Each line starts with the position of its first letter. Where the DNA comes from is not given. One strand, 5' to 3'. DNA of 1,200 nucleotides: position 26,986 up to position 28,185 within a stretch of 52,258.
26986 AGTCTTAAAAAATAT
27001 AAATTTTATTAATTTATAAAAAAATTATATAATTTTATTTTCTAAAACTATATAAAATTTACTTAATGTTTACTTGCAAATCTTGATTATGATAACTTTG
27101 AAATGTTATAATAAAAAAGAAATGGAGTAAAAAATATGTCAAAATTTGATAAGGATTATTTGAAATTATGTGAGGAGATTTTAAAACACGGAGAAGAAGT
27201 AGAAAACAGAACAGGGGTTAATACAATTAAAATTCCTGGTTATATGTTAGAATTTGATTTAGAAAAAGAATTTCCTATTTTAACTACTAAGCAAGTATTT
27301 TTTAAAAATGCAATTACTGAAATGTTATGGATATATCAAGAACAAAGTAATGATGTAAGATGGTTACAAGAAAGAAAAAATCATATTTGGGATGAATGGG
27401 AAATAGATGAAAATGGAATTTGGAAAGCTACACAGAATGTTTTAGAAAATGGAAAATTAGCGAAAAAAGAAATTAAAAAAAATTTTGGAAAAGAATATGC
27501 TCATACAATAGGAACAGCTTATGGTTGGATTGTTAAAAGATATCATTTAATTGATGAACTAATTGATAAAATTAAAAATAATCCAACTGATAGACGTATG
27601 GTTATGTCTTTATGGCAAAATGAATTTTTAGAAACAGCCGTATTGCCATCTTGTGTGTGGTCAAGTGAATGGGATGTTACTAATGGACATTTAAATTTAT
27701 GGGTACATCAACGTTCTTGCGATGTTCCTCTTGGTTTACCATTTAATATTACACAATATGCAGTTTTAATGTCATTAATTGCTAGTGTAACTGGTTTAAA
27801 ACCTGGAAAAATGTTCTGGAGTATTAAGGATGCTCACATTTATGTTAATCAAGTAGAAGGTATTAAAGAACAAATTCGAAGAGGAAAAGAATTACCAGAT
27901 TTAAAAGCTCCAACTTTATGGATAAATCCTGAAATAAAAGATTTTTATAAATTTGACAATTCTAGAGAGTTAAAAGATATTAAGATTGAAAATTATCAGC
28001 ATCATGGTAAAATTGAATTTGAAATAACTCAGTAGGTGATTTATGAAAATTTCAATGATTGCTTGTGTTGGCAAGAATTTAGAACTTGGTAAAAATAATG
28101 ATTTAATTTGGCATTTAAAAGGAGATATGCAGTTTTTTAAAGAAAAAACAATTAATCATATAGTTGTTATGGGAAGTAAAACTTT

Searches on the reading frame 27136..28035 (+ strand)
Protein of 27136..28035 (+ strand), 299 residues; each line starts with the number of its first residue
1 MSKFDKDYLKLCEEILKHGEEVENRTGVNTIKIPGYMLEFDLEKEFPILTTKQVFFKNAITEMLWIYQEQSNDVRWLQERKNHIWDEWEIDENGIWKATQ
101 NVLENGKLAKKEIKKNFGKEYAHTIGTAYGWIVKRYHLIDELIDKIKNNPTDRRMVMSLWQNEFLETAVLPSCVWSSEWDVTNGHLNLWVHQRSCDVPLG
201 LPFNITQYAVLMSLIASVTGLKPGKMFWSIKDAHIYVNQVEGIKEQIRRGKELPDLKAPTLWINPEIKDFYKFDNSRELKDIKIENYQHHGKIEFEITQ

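Call 64: search_protein_families(library=pfam, proteins=[window:27136-28035:+], max_evalue=0.001)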
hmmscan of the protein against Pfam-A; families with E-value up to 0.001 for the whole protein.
window:27136-28035:+ (299 aa): 1 family
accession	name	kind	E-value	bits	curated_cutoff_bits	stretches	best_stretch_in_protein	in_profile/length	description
PF00303.24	Thymidylat_synt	-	4.1e-85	285.6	24.3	1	6-297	1-264/266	Thymidylate synthase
